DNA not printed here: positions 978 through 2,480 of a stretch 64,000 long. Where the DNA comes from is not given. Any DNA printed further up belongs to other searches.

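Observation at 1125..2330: ECF sigma factor fused in one polypeptide to a class I SAM-dependent methyltransferase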

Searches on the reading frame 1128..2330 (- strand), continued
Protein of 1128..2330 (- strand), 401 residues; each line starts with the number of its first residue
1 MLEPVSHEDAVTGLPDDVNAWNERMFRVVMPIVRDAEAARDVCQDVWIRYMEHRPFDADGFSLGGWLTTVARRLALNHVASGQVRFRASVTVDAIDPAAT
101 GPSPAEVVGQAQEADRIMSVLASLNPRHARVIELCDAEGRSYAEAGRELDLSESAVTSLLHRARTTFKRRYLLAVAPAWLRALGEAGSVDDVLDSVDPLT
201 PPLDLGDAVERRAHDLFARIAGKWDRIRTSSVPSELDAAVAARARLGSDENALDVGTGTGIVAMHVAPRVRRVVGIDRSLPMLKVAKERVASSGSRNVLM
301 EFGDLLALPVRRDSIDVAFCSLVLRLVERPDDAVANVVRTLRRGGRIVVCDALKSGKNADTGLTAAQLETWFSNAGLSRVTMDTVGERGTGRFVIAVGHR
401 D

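Call 31: find_encoding_contigs(protein=P0004, flank=8000, max_places=2)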
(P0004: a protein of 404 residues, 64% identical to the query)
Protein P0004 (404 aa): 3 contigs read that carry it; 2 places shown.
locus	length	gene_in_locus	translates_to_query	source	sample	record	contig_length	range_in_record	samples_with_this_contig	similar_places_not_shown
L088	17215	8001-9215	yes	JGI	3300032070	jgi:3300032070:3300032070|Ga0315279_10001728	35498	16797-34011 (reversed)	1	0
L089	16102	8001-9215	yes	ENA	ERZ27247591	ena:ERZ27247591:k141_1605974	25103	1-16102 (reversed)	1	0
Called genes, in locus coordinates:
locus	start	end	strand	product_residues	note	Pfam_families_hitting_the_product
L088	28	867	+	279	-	-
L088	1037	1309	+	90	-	-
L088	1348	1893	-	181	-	PF16199:Radical_SAM_C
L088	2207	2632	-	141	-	PF02566:OsmC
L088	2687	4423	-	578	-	PF00932:LTD, PF13860:FlgD_ig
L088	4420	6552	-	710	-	-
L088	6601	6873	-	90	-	-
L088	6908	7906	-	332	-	PF00288:GHMP_kinases_N, PF08544:GHMP_kinases_C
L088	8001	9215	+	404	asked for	PF04542:Sigma70_r2, PF04545:Sigma70_r4, PF08281:Sigma70_r4_2, PF01209:Ubie_methyltran, PF13489:Methyltransf_23, PF13847:Methyltransf_31, PF08241:Methyltransf_11, PF08242:Methyltransf_12, +2 more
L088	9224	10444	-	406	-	-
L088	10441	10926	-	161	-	-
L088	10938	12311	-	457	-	PF01225:Mur_ligase, PF08245:Mur_ligase_M, PF02875:Mur_ligase_C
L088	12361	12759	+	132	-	-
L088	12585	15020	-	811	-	PF03176:MMPL, PF02355:SecD_SecF_C (weak)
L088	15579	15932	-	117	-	PF01521:Fe-S_biosyn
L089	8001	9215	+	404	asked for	PF04542:Sigma70_r2, PF04545:Sigma70_r4, PF08281:Sigma70_r4_2, PF01209:Ubie_methyltran, PF13489:Methyltransf_23, PF13847:Methyltransf_31, PF08241:Methyltransf_11, PF08242:Methyltransf_12, +2 more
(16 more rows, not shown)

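Call 32: find_encoding_contigs(protein=P0005, flank=8000, max_places=2)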
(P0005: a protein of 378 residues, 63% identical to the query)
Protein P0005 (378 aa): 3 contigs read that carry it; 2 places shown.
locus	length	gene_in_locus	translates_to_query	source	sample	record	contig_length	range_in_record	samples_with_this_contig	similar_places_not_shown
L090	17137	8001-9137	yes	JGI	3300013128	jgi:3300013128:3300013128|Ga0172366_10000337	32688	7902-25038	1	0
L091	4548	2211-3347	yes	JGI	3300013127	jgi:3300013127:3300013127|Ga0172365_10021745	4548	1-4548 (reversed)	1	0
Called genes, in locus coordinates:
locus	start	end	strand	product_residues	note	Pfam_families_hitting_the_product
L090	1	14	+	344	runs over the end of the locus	PF02568:ThiI, PF03054:tRNA_Me_trans (faint), PF18297:NFACT-R_2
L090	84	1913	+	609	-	PF02837:Glyco_hydro_2_N, PF13364:BetaGal_ABD2 (faint), PF00703:Glyco_hydro_2, PF02836:Glyco_hydro_2_C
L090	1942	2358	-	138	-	PF02566:OsmC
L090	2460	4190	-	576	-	PF00932:LTD, PF13860:FlgD_ig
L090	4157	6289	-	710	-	-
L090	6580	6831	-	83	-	-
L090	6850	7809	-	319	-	PF00288:GHMP_kinases_N, PF08544:GHMP_kinases_C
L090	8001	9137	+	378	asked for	PF04542:Sigma70_r2 (weak), PF08281:Sigma70_r4_2, PF01209:Ubie_methyltran, PF13489:Methyltransf_23, PF13847:Methyltransf_31, PF08241:Methyltransf_11, PF08242:Methyltransf_12, PF13649:Methyltransf_25, +2 more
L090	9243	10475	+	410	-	PF01555:N6_N4_Mtase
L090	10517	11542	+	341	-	PF08240:ADH_N, PF00107:ADH_zinc_N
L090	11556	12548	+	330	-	PF08240:ADH_N, PF00107:ADH_zinc_N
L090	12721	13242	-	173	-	PF01951:Archease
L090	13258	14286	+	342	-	PF04055:Radical_SAM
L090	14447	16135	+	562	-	PF00528:BPD_transp_1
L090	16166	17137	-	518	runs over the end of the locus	-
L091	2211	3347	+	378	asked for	PF04542:Sigma70_r2 (weak), PF08281:Sigma70_r4_2, PF01209:Ubie_methyltran, PF13489:Methyltransf_23, PF13847:Methyltransf_31, PF08241:Methyltransf_11, PF08242:Methyltransf_12, PF13649:Methyltransf_25, +2 more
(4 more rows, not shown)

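Call 33: find_encoding_contigs(protein=P0009, flank=8000, max_places=2)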
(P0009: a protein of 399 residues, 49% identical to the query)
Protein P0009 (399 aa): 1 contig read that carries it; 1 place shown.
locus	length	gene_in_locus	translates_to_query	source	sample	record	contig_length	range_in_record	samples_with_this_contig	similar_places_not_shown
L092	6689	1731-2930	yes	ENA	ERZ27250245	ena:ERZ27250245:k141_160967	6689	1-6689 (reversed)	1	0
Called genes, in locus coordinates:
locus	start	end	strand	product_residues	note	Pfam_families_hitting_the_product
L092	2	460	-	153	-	?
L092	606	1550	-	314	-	PF00288:GHMP_kinases_N, PF08544:GHMP_kinases_C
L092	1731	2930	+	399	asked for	PF04542:Sigma70_r2 (weak), PF08281:Sigma70_r4_2, PF01209:Ubie_methyltran, PF13489:Methyltransf_23, PF08241:Methyltransf_11, PF08242:Methyltransf_12, PF13649:Methyltransf_25, PF13847:Methyltransf_31, +1 more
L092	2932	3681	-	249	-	PF00483:NTP_transferase, PF01128:IspD (faint), PF12804:NTP_transf_3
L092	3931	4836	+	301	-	PF01261:AP_endonuc_2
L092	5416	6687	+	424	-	?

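Call 34: find_encoding_contigs(protein=P0011, flank=8000, max_places=2)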
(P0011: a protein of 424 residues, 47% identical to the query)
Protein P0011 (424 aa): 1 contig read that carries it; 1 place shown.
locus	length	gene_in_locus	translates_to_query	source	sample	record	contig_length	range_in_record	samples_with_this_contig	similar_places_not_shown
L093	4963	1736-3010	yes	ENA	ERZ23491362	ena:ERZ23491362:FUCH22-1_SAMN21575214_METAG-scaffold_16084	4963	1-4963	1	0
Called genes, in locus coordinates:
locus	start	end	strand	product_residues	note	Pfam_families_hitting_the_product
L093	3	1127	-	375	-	?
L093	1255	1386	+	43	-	-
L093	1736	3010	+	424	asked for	PF04542:Sigma70_r2, PF08281:Sigma70_r4_2, PF04545:Sigma70_r4, PF01209:Ubie_methyltran, PF13489:Methyltransf_23, PF13847:Methyltransf_31, PF08241:Methyltransf_11, PF08242:Methyltransf_12, +2 more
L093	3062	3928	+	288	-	-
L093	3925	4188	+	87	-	PF01546:Peptidase_M20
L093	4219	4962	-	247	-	?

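Call 36: predict_structure(alignment_id=A1)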
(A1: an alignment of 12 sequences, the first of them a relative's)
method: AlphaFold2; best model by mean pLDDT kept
length: 401 residues; sequences in the alignment: 12
mean_pLDDT: 80.9   pTM: 0.59
mean pLDDT of the five models: 80.9, 78.3, 75.6, 73.7, 73.2
residues with pLDDT >= 90: 147; 70-90: 170; 50-70: 56; < 50: 28
segments of 3 or more residues with pLDDT < 50: 1-11, 84-99
pLDDT, mean of each block of 10 residues (from residue 1): 40 66 88 83 88 68 80 80 44 41 62 80 90 91 93 93 88 76 71 69 60 74 79 85 92 93 93 93 92 93 89 96 85 95 96 71 88 95 83 93 89
secondary structure, 60 per line:
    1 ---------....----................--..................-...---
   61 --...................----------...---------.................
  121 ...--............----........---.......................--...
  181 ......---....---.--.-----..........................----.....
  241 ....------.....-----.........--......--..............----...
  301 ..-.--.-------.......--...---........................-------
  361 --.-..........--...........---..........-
elements in order: H10-13 H18-33 H36-53 H63-81 H104-123 H126-137 H142-149 H153-175 H178-186 H190-193 H206-231 H236-244 E251-255 H261-269 E272-277 H280-293 E298-302 E315-321 H330-340 E341-353 H365-374 E377-387 E391-400

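Call 37: search_protein_representatives(alignment_id=A1)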
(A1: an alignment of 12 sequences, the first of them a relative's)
Query: 12 sequences, 401 profile positions. Proteins with E-value up to 0.001 (for the whole library): 385683; up to 1e-10: 55151; up to 1e-30: 144. The best 150 are listed.
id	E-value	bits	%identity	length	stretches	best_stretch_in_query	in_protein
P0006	5.6e-189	644.2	-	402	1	4-400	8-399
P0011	1.1e-164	564.1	-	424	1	4-400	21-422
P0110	4.7e-106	371.1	-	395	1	10-394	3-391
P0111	6.7e-103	360.7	-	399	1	16-386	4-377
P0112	2.8e-95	335.6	-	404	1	15-384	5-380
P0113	5.9e-91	321.4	-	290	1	123-396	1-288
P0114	3.7e-83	295.7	-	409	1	10-383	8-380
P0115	1.7e-78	280.4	-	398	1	9-388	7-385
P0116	2.0e-74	266.9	-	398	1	5-389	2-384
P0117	5.3e-73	262.3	-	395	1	8-375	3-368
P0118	6.6e-73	262.0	-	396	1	6-394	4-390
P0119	1.4e-71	257.6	-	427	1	8-380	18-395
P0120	2.1e-70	253.7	-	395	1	7-378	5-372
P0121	2.1e-70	253.7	-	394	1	15-387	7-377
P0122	2.3e-69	250.3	-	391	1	20-383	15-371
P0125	1.4e-66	241.1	-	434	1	22-384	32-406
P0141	1.4e-49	185.2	-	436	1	14-389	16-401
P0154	1.4e-40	155.5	-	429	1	17-383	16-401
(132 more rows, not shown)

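Call 45: fold_search(model_id=the predicted structure, library=pdb)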
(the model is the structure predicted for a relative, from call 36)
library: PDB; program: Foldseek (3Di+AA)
matches with E <= 10: 1969; with E <= 0.001: 1582
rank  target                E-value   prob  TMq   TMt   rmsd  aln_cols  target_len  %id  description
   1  1xxl_A                8.9e-13  1.00  0.36  0.61   5.0       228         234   16  The crystal structure of YcgJ protein from Bacillus subitilis at 2.1 A resolution (released 2004-11-23)
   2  5f8e_C                1.6e-12  1.00  0.38  0.42  11.2       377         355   17  Rv2258c-SAH (released 2016-06-29)
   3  4pne_A                3.3e-12  1.00  0.42  0.62   3.6       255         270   19  Crystal Structure of the [4+2]-Cyclase SpnF (released 2015-02-18)
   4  6uv6_C                4.7e-12  1.00  0.38  0.56   5.0       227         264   21  AtmM with bound rebeccamycin analogue (released 2020-11-25)
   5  4pne_B                4.7e-12  1.00  0.42  0.60   4.7       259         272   19  Crystal Structure of the [4+2]-Cyclase SpnF (released 2015-02-18)
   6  5f8c_A                8.3e-12  1.00  0.39  0.44  10.6       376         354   18  Rv2258c-unbound (released 2016-06-29)
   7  6uv6_A                8.8e-12  1.00  0.39  0.58   6.6       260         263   20  AtmM with bound rebeccamycin analogue (released 2020-11-25)
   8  6uvq_A                1.0e-11  1.00  0.37  0.57   5.4       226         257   21  Crystal structure of Apo AtmM (released 2020-11-25)
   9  6f5z_A                1.6e-11  1.00  0.39  0.66   4.0       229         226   19  Complex between the Haloferax volcanii Trm112 methyltransferase activator and the Hvo_0019 putative methyltransferase (released 2018-07-11)
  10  8fts                  1.6e-11  1.00  0.37  0.44  14.7       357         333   15  SgvM methyltransferase with SAH and alpha-ketoleucine (released 2023-11-01)
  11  3bus_B                2.1e-11  1.00  0.38  0.62   2.8       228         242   20  Crystal Structure of RebM (released 2008-03-25)
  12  5f8e_A                2.1e-11  1.00  0.37  0.42  10.7       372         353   17  Rv2258c-SAH (released 2016-06-29)
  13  5f8f_B                2.1e-11  1.00  0.34  0.38  12.8       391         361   15  Rv2258c-SFG (released 2016-06-29)
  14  8rxg                  2.2e-11  1.00  0.36  0.42  14.2       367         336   16  Crystal structure of alpha-keto C-methyl transferase SgvM bound to SAM (released 2024-07-24)
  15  5f8c_B                2.9e-11  1.00  0.36  0.39  12.6       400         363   16  Rv2258c-unbound (released 2016-06-29)
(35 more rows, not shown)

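Call 51: find_homologous_proteins(query=A2, max_evalue=1e-40)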
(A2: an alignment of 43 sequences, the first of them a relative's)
Query A2 (43 sequences) (401 aa, profile of the alignment): 30 proteins with E <= 1e-40 among 8000 candidates.
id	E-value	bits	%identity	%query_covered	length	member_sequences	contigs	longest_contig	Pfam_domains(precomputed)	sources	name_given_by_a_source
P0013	5.7e-145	501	30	83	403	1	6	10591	PF13489.13,PF08003.18,PF04542.21,PF08281.19,PF05219.18,PF08241.19,PF13847.13,PF06325.20,PF05175.21,PF13649.13,PF07638.18,PF04545.23,PF24675.2,PF01209.25,PF08242.19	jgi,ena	-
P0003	9.2e-137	474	68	98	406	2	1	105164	PF13847.13,PF13489.13,PF13649.13,PF04545.23,PF04542.21,PF01135.26,PF08281.19,PF01209.25,PF08241.19,PF08242.19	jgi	jgi:RNA polymerase sigma factor (sigma-70 family)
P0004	1.0e-132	461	64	97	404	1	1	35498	PF13847.13,PF13489.13,PF13649.13,PF04545.23,PF04542.21,PF01135.26,PF08281.19,PF01209.25,PF08241.19,PF08242.19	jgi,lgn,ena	-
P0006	1.1e-132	461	60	96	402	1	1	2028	PF13847.13,PF13489.13,PF13649.13,PF04545.23,PF04542.21,PF01135.26,PF08281.19,PF01209.25,PF08241.19,PF08242.19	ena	-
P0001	3.8e-131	456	100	100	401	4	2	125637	PF13847.13,PF13489.13,PF13649.13,PF04545.23,PF04542.21,PF01135.26,PF08281.19,PF01209.25,PF08241.19,PF08242.19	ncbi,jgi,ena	-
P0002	4.3e-131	455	68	100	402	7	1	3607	PF13847.13,PF13489.13,PF13649.13,PF04545.23,PF04542.21,PF01135.26,PF08281.19,PF01209.25,PF08241.19,PF08242.19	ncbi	-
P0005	2.0e-127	443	63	93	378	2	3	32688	PF13847.13,PF13489.13,PF13649.13,PF04545.23,PF04542.21,PF01135.26,PF08281.19,PF01209.25,PF08241.19,PF08242.19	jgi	-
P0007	2.0e-127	443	56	98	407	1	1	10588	PF13847.13,PF13489.13,PF13649.13,PF04545.23,PF04542.21,PF08281.19,PF01209.25,PF08241.19,PF08242.19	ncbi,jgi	-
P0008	7.6e-127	441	52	95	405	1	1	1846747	PF13847.13,PF13489.13,PF13649.13,PF04545.23,PF04542.21,PF01135.26,PF08281.19,PF01209.25,PF08241.19,PF08242.19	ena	-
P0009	2.6e-125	436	49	95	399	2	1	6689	PF13847.13,PF13489.13,PF13649.13,PF04545.23,PF04542.21,PF08281.19,PF01209.25,PF08241.19,PF08242.19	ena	-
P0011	1.1e-123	431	47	92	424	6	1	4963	PF13847.13,PF13489.13,PF13649.13,PF04545.23,PF04542.21,PF01135.26,PF08281.19,PF01209.25,PF08241.19,PF08242.19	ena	-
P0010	4.9e-120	419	51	95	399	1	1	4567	PF13847.13,PF13489.13,PF13649.13,PF04542.21,PF08281.19,PF01209.25,PF08241.19,PF08242.19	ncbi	-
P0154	1.5e-108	381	23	64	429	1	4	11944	PF13847.13,PF13489.13,PF13649.13,PF04542.21,PF08281.19,PF05219.18,PF08241.19,PF08242.19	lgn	-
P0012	2.8e-81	291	60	63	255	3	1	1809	PF13847.13,PF13489.13,PF13649.13,PF01135.26,PF01209.25,PF08241.19,PF08242.19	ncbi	-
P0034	5.4e-46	175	35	45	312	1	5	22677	PF13847.13,PF13489.13,PF12840.14,PF13649.13,PF01022.27,PF05148.22,PF12802.14,PF01209.25,PF08241.19,PF25213.2,PF08242.19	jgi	jgi:SAM-dependent methyltransferase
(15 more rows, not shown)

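Call 52: find_encoding_contigs(protein=P0154, flank=8000, max_places=2)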
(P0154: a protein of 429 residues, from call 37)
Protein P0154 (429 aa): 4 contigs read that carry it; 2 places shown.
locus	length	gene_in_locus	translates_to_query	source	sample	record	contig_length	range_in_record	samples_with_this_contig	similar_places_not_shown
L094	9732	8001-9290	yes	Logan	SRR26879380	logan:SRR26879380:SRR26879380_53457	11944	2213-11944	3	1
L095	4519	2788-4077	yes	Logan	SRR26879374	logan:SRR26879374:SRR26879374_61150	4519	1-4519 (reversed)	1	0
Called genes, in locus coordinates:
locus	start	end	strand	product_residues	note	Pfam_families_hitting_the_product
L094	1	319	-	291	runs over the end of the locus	PF13301:DUF4079 (weak), PF04205:FMN_bind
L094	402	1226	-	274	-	PF04976:DmsC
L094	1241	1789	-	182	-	PF12838:Fer4_7 (faint), PF13187:Fer4_9 (faint), PF13247:Fer4_11, PF12797:Fer4_2 (weak), PF00037:Fer4 (weak), PF12837:Fer4_6 (weak), PF13237:Fer4_10 (weak)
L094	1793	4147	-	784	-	PF10518:TAT_signal (weak), PF00384:Molybdopterin, PF01568:Molydop_binding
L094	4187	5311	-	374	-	PF22494:choice_anch_I (faint), PF21783:YNCE (faint), PF25174:Beta-prop_THOC3 (faint), PF02239:Cytochrom_D1 (faint)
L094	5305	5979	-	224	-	PF00005:ABC_tran, PF13304:AAA_21 (faint)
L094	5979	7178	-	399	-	PF02687:FtsX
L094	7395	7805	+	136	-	PF14387:DUF4418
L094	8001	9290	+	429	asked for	PF04542:Sigma70_r2, PF08281:Sigma70_r4_2, PF05219:DREV (weak), PF13489:Methyltransf_23, PF08241:Methyltransf_11, PF08242:Methyltransf_12, PF13649:Methyltransf_25, PF13847:Methyltransf_31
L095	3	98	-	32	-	?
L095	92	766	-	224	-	PF00005:ABC_tran, PF13304:AAA_21 (faint)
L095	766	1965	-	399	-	PF02687:FtsX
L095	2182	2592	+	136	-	PF14387:DUF4418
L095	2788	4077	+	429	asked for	PF04542:Sigma70_r2, PF08281:Sigma70_r4_2, PF05219:DREV (weak), PF13489:Methyltransf_23, PF08241:Methyltransf_11, PF08242:Methyltransf_12, PF13649:Methyltransf_25, PF13847:Methyltransf_31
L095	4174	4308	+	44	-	-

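Call 53: find_encoding_contigs(protein=P0118, flank=8000, max_places=2)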
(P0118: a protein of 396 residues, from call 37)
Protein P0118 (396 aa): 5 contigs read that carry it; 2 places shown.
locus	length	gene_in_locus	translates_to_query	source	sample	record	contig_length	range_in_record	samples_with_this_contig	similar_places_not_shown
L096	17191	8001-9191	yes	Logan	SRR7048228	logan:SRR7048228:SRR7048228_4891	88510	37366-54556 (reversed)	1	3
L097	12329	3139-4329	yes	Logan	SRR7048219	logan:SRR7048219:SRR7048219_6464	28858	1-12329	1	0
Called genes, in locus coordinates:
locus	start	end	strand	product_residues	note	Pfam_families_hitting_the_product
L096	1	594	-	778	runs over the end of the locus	PF00708:Acylphosphatase, PF07503:zf-HYPF, PF01300:Sua5_yciO_yrdC, PF00814:TsaD (faint), PF17788:HypF_C, PF22521:HypF_C_2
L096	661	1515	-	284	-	PF02492:cobW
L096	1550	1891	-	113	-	PF01155:HypA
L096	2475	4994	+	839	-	PF00343:Phosphorylase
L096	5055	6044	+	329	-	PF03741:TerC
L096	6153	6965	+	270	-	PF04254:DUF432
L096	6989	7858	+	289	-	PF21088:MS_channel_1st (weak), PF00924:MS_channel_2nd, PF21082:MS_channel_3rd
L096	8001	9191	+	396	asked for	PF04542:Sigma70_r2, PF04545:Sigma70_r4 (weak), PF08281:Sigma70_r4_2, PF13489:Methyltransf_23, PF13847:Methyltransf_31, PF08241:Methyltransf_11, PF08242:Methyltransf_12, PF13649:Methyltransf_25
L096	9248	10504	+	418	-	PF05221:AdoHcyase, PF02826:2-Hacid_dh_C, PF00670:AdoHcyase_NAD, PF07991:KARI_N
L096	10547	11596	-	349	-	PF19363:DUF5939 (weak), PF00211:Guanylate_cyc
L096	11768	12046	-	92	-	-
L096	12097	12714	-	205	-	PF04542:Sigma70_r2, PF08281:Sigma70_r4_2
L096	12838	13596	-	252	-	-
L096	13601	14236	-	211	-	PF16264:SatD, PF09048:Cro (faint)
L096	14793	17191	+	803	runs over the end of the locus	PF01839:FG-GAP (faint), PF13517:FG-GAP_3, PF07593:UnbV_ASPIC, PF17803:Cadherin_4, PF17892:Cadherin_5, PF17963:Big_9, PF18962:Por_Secre_tail, PF13860:FlgD_ig (weak)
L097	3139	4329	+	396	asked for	PF04542:Sigma70_r2, PF04545:Sigma70_r4 (weak), PF08281:Sigma70_r4_2, PF13489:Methyltransf_23, PF13847:Methyltransf_31, PF08241:Methyltransf_11, PF08242:Methyltransf_12, PF13649:Methyltransf_25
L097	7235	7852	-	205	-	PF04542:Sigma70_r2, PF08281:Sigma70_r4_2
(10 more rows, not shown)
